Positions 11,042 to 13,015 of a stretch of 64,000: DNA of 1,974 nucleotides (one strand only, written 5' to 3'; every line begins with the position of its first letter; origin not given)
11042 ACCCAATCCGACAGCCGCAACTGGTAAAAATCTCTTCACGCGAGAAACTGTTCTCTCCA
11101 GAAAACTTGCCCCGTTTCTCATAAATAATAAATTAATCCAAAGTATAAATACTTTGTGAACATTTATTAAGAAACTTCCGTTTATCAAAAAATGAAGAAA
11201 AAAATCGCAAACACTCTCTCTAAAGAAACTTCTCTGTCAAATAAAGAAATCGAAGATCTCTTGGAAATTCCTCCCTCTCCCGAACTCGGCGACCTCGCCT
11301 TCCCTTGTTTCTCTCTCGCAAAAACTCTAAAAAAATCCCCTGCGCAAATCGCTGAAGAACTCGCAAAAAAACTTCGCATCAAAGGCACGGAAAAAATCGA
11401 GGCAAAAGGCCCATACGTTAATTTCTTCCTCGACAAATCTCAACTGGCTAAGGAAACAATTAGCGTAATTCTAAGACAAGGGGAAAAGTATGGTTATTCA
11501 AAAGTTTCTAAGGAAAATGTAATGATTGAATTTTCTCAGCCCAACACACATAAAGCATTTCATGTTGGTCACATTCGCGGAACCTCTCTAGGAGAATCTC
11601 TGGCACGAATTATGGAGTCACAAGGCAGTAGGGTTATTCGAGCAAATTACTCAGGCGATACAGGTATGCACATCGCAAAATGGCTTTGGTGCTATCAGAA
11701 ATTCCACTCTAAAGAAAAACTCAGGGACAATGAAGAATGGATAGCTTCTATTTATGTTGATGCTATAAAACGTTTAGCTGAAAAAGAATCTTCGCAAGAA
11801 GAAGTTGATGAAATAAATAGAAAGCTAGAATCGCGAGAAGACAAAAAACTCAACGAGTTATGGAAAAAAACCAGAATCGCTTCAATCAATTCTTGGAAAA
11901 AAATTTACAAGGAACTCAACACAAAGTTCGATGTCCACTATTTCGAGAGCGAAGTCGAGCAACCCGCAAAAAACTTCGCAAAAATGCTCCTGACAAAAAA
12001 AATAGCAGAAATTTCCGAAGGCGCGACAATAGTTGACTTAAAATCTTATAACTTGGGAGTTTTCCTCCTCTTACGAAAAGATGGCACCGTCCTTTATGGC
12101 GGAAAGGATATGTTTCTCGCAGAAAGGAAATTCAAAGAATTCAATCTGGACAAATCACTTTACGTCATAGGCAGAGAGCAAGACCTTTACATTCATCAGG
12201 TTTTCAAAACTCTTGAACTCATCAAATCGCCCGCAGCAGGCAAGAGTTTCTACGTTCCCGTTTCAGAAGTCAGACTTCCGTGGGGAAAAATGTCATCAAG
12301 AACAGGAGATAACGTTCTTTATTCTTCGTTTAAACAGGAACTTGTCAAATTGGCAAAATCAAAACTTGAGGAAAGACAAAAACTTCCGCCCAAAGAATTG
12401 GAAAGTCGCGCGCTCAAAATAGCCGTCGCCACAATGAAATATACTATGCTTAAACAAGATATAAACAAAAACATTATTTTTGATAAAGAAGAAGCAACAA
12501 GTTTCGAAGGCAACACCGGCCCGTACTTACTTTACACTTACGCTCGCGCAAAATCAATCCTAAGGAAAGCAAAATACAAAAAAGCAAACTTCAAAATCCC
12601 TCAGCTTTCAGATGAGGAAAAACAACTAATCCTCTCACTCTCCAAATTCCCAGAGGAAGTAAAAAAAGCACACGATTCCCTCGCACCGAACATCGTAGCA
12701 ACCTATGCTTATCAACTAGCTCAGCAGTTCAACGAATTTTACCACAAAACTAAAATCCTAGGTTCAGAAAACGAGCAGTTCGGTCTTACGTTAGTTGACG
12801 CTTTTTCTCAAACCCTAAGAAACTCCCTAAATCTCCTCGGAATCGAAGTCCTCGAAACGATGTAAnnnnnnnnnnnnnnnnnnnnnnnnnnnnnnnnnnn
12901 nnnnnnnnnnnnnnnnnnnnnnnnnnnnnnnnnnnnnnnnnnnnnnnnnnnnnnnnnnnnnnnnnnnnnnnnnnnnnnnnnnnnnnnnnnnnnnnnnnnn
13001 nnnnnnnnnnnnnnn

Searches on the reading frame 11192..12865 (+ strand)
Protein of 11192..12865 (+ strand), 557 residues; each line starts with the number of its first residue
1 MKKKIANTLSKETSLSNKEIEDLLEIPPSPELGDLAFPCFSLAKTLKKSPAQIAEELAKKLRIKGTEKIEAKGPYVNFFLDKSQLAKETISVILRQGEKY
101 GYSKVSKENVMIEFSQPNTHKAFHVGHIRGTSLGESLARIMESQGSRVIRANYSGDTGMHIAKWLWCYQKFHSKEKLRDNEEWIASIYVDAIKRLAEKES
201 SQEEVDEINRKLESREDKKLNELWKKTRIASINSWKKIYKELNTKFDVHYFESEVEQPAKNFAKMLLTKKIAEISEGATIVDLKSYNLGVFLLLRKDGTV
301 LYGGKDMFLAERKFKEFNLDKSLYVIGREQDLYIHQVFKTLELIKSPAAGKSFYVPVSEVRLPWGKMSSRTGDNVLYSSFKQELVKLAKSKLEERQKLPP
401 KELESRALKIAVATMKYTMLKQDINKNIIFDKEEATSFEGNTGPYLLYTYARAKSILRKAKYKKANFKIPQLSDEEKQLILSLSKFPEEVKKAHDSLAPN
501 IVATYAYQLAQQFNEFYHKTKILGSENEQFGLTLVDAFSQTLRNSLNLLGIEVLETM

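Call 9: search_protein_families(library=ncbifam, proteins=[window:11192-12865:+], max_evalue=0.00001)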
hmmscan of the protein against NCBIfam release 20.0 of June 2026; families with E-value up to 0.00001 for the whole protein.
window:11192-12865:+ (557 aa): 4 families
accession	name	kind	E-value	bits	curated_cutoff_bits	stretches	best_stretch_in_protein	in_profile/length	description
TIGR00456.1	argS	equivalog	5.2e-130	434.5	261.65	1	1-557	5-569/569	arginine--tRNA ligase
NF002446.0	PRK01611.3-3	equivalog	9.2e-89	298.4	399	2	190-557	248-636/636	arginine--tRNA ligase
NF002447.0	PRK01611.3-4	equivalog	1.2e-87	294.8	460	2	2-314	10-322/613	arginine--tRNA ligase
NF045898.1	ArgS_rel_codon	equivalog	5.5e-18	65.5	340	2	27-152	35-154/327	ArgS-related anticodon-binding protein NrtL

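Call 19: find_related_loci(query=window:11192-12865:+, collection=genome_contigs, flank=10000)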
Query window:11192-12865:+ (557 aa) in genome_contigs; peptide patterns used: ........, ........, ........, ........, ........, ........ (x = any residue, [..] = any of these).
92 stretches matched a pattern; 40 encode a relative of the query (tblastn E <= 1e-3); 40 distinct loci.
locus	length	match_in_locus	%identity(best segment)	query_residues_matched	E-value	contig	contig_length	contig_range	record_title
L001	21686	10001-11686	66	1-557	0e+0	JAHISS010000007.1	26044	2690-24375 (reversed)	MAG: Nanoarchaeota archaeon isolate MM_PC_MetaG.mb.185 MM_PC_MetaG.mb.185_k141_69388, whole genome shotgun sequence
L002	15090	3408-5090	59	1-557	0e+0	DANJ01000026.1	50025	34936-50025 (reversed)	MAG TPA_asm: Candidatus Pacearchaeota archaeon UBA92 UBA92_contig_500, whole genome shotgun sequence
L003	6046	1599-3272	56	1-557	0e+0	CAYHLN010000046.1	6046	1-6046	MAG TPA_asm: Candidatus Woesearchaeota archaeon isolate ERP119705_co13_477 genome assembly, contig: NODE_16519_length_60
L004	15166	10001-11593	56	24-557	0e+0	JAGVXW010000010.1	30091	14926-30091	Candidatus Woesearchaeota archaeon isolate RIFCSPLOWO2_01_FULL_53_31 rifcsplowo2_01_scaffold_2244, whole genome shotgun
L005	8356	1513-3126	56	24-557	0e+0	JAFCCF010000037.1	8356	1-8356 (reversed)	MAG: Candidatus Aminicenantes bacterium isolate AB_1215_Bin_51 AB_1215_Bin_51.fna_scaffold_15981, whole genome shotgun s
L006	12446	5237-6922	53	1-557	0e+0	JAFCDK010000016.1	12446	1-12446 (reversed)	Candidatus Pacearchaeota archaeon isolate Meg19_1012_Bin_451 Meg19_1012_Bin_451_scaffold_17433, whole genome shotgun seq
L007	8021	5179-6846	53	1-557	0e+0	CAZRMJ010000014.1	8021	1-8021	MAG TPA_asm: Candidatus Woesearchaeota archaeon isolate SRP342105_co2_376 genome assembly, contig: NODE_9895_length_8021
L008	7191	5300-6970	53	1-557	0e+0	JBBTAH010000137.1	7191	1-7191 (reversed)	MAG: Nanoarchaeota archaeon isolate H51-bin044_1 H51_bin044_1_000000000139, whole genome shotgun sequence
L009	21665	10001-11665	50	1-557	4e-167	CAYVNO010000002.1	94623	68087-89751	MAG TPA_asm: uncultured Methanosarcinales archaeon isolate SRP200020_co3_56 genome assembly, contig: NODE_254_length_946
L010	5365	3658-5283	47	24-557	5e-160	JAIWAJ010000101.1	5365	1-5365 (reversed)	MAG: Methanosarcinales archaeon isolate SFP3_US_04_2 NODE_7351_length_5436_cov_2.260501, whole genome shotgun sequence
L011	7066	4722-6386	50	1-557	2e-154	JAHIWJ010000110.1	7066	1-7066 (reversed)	MAG: Nanoarchaeota archaeon isolate MM_PW_MetaG.mb.4 MM_PW_MetaG.mb.4_k141_391668, whole genome shotgun sequence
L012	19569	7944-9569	49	24-557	6e-162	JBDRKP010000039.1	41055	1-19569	MAG: archaeon isolate MEGAHIT-group-1.727 k141_5543772, whole genome shotgun sequence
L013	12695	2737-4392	46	12-557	4e-153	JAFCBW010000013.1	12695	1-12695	MAG: Candidatus Nanohalarchaeota archaeon isolate AB_03_Bin_175 AB_03_Bin_175_scaffold_4523, whole genome shotgun sequen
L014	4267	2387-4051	46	1-552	2e-151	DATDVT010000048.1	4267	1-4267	MAG TPA_asm: Candidatus Nanoarchaeia archaeon isolate SMAG_U8091 k141_1432832, whole genome shotgun sequence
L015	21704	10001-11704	39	1-557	2e-131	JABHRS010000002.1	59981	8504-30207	MAG: archaeon isolate SI039_bin19 k141_8936, whole genome shotgun sequence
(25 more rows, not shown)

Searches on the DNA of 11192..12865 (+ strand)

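Call 39: search_rna_families(sources=[L003, L019, L081, L068, L101, L097, L092, L091, L053, L082, L042, L120, L096, L055, L045, L084, L054, L059, L064, L065], threshold=gathering)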
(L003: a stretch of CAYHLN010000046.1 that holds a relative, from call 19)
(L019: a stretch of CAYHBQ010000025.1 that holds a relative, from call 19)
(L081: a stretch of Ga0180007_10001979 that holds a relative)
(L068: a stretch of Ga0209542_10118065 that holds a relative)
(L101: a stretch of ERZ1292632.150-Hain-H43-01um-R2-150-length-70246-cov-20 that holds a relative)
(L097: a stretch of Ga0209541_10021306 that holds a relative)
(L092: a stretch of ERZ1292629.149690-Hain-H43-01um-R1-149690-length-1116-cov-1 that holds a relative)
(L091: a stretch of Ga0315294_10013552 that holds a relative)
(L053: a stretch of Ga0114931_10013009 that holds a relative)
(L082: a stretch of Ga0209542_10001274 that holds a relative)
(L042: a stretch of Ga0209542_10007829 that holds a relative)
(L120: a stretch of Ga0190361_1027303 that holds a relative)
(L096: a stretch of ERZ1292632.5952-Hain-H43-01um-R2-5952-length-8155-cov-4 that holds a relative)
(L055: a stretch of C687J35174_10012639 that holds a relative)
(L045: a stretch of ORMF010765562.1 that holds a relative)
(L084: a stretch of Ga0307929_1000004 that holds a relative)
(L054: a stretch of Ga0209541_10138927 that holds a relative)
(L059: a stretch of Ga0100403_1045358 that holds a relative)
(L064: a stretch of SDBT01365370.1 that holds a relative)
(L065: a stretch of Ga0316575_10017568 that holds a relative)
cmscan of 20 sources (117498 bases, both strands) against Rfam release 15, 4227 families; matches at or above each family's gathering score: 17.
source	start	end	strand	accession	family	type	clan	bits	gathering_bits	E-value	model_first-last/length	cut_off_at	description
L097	701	957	+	RF01854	Bacteria_large_SRP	Gene;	CL00003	68.4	60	7.9e-08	1-256/256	no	Bacterial large signal recognition particle RNA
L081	1993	2248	-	RF01854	Bacteria_large_SRP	Gene;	CL00003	67.3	60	1.3e-07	1-256/256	no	Bacterial large signal recognition particle RNA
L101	3963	4034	-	RF00005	tRNA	Gene; tRNA;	CL00001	66.8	29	4.3e-12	1-71/71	no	tRNA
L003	4395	4649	+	RF01854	Bacteria_large_SRP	Gene;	CL00003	66.5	60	1.8e-07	1-256/256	no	Bacterial large signal recognition particle RNA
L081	4228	4300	-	RF00005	tRNA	Gene; tRNA;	CL00001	66.5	29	5.2e-12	1-71/71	no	tRNA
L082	6672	6745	-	RF00005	tRNA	Gene; tRNA;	CL00001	66.4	29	5.5e-12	1-71/71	no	tRNA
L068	907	1162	-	RF01854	Bacteria_large_SRP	Gene;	CL00003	65.5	60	2.9e-07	1-256/256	no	Bacterial large signal recognition particle RNA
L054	225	482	+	RF01854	Bacteria_large_SRP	Gene;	CL00003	60.8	60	2.4e-06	1-256/256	no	Bacterial large signal recognition particle RNA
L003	27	150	-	RF00005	tRNA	Gene; tRNA;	CL00001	57.7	29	1.4e-09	1-71/71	no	tRNA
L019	124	244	-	RF00005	tRNA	Gene; tRNA;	CL00001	54.8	29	8.5e-09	1-71/71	no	tRNA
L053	7351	7512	+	RF00005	tRNA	Gene; tRNA;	CL00001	54.8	29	8.8e-09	1-71/71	no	tRNA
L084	7044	7124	+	RF00005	tRNA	Gene; tRNA;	CL00001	53.2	29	2.4e-08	1-71/71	no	tRNA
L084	3835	3965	-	RF00005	tRNA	Gene; tRNA;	CL00001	47.4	29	9.8e-07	1-71/71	no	tRNA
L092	832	930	+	RF00169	Bacteria_small_SRP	Gene;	CL00003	41.5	40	3.1e-05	1-97/97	no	Bacterial small signal recognition particle RNA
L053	7793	7919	+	RF00005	tRNA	Gene; tRNA;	CL00001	41.3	29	4.5e-05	1-71/71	no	tRNA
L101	328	425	-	RF00169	Bacteria_small_SRP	Gene;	CL00003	40.5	40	5.8e-05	1-97/97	no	Bacterial small signal recognition particle RNA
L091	648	744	-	RF00169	Bacteria_small_SRP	Gene;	CL00003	40.4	40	6.4e-05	1-97/97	no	Bacterial small signal recognition particle RNA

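Call 40: search_rna_families(sources=[L052, L068, L092, L042, L120, L045, L054, L059, L064, L065, L081, L003, L096, L044, L079, L087, L113, L063, L056, L070], threshold=evalue, max_evalue=0.001, show_alignments=1)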
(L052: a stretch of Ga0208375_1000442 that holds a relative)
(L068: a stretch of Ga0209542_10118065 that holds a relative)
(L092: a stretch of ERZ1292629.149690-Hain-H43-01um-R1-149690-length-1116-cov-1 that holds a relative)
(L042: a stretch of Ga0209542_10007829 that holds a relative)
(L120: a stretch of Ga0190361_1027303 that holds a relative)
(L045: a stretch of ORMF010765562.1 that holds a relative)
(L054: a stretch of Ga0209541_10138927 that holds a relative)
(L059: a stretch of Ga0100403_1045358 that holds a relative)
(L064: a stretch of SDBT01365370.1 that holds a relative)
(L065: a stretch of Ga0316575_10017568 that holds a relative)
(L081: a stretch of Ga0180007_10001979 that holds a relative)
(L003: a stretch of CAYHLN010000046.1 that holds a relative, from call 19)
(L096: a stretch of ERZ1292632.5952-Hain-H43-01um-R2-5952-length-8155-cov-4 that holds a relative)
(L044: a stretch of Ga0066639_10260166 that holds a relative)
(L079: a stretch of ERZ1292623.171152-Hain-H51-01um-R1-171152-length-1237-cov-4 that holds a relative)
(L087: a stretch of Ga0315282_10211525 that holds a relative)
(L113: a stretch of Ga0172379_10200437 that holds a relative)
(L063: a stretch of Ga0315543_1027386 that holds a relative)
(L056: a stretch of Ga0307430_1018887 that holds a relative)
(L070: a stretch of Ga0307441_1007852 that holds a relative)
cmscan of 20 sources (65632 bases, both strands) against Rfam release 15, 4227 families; matches with E-value up to 0.001: 23.
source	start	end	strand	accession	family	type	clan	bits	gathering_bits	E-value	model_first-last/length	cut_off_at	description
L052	2385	2653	+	RF01857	Archaea_SRP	Gene;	CL00003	108.7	96.5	1e-23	1-317/317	no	Archaeal signal recognition particle RNA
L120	1326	1587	-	RF01857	Archaea_SRP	Gene;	CL00003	89.2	96.5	1.3e-18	1-317/317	no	Archaeal signal recognition particle RNA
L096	2187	2446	+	RF01857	Archaea_SRP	Gene;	CL00003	86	96.5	8.8e-18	1-317/317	no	Archaeal signal recognition particle RNA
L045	616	879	-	RF01857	Archaea_SRP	Gene;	CL00003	85.1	96.5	1.5e-17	1-317/317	no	Archaeal signal recognition particle RNA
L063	908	1171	+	RF01857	Archaea_SRP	Gene;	CL00003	84.6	96.5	2.1e-17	1-317/317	no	Archaeal signal recognition particle RNA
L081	1990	2251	-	RF01857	Archaea_SRP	Gene;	CL00003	83.3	96.5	4.6e-17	1-317/317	no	Archaeal signal recognition particle RNA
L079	619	878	+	RF01857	Archaea_SRP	Gene;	CL00003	83.2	96.5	4.9e-17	1-317/317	no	Archaeal signal recognition particle RNA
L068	905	1164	-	RF01857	Archaea_SRP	Gene;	CL00003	83.1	96.5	5.3e-17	1-317/317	no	Archaeal signal recognition particle RNA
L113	887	1150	-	RF01857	Archaea_SRP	Gene;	CL00003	82.3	96.5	8.2e-17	1-317/317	no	Archaeal signal recognition particle RNA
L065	1091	1353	+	RF01857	Archaea_SRP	Gene;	CL00003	80.2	96.5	3e-16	1-317/317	no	Archaeal signal recognition particle RNA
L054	223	484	+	RF01857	Archaea_SRP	Gene;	CL00003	78.7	96.5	7.5e-16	1-317/317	no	Archaeal signal recognition particle RNA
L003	4393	4651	+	RF01857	Archaea_SRP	Gene;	CL00003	75.1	96.5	6.4e-15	1-317/317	no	Archaeal signal recognition particle RNA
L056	2385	2646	-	RF01857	Archaea_SRP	Gene;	CL00003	75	96.5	6.8e-15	1-317/317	no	Archaeal signal recognition particle RNA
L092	725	982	+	RF01857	Archaea_SRP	Gene;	CL00003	74.5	96.5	9.2e-15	1-317/317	no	Archaeal signal recognition particle RNA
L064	664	925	-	RF01857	Archaea_SRP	Gene;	CL00003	72.7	96.5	2.7e-14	1-317/317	no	Archaeal signal recognition particle RNA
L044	165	427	+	RF01857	Archaea_SRP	Gene;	CL00003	71.5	96.5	5.5e-14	1-317/317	no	Archaeal signal recognition particle RNA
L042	863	1125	+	RF01857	Archaea_SRP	Gene;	CL00003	69.6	96.5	1.8e-13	1-317/317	no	Archaeal signal recognition particle RNA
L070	3321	3583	-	RF01857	Archaea_SRP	Gene;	CL00003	68.3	96.5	4e-13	1-317/317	no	Archaeal signal recognition particle RNA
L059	441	702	+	RF01857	Archaea_SRP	Gene;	CL00003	66.6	96.5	1.1e-12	1-317/317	no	Archaeal signal recognition particle RNA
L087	1111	1370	-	RF01857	Archaea_SRP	Gene;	CL00003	66.6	96.5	1.1e-12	1-317/317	no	Archaeal signal recognition particle RNA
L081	4228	4300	-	RF00005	tRNA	Gene; tRNA;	CL00001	66.5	29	2.9e-12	1-71/71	no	tRNA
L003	27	150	-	RF00005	tRNA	Gene; tRNA;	CL00001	57.7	29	7.7e-10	1-71/71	no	tRNA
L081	4227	4300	+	RF04354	Plastid-ycf2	Cis-reg;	-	49.2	65.7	2.1e-07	1-75/75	no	Plastid-ycf2 5UTR RNA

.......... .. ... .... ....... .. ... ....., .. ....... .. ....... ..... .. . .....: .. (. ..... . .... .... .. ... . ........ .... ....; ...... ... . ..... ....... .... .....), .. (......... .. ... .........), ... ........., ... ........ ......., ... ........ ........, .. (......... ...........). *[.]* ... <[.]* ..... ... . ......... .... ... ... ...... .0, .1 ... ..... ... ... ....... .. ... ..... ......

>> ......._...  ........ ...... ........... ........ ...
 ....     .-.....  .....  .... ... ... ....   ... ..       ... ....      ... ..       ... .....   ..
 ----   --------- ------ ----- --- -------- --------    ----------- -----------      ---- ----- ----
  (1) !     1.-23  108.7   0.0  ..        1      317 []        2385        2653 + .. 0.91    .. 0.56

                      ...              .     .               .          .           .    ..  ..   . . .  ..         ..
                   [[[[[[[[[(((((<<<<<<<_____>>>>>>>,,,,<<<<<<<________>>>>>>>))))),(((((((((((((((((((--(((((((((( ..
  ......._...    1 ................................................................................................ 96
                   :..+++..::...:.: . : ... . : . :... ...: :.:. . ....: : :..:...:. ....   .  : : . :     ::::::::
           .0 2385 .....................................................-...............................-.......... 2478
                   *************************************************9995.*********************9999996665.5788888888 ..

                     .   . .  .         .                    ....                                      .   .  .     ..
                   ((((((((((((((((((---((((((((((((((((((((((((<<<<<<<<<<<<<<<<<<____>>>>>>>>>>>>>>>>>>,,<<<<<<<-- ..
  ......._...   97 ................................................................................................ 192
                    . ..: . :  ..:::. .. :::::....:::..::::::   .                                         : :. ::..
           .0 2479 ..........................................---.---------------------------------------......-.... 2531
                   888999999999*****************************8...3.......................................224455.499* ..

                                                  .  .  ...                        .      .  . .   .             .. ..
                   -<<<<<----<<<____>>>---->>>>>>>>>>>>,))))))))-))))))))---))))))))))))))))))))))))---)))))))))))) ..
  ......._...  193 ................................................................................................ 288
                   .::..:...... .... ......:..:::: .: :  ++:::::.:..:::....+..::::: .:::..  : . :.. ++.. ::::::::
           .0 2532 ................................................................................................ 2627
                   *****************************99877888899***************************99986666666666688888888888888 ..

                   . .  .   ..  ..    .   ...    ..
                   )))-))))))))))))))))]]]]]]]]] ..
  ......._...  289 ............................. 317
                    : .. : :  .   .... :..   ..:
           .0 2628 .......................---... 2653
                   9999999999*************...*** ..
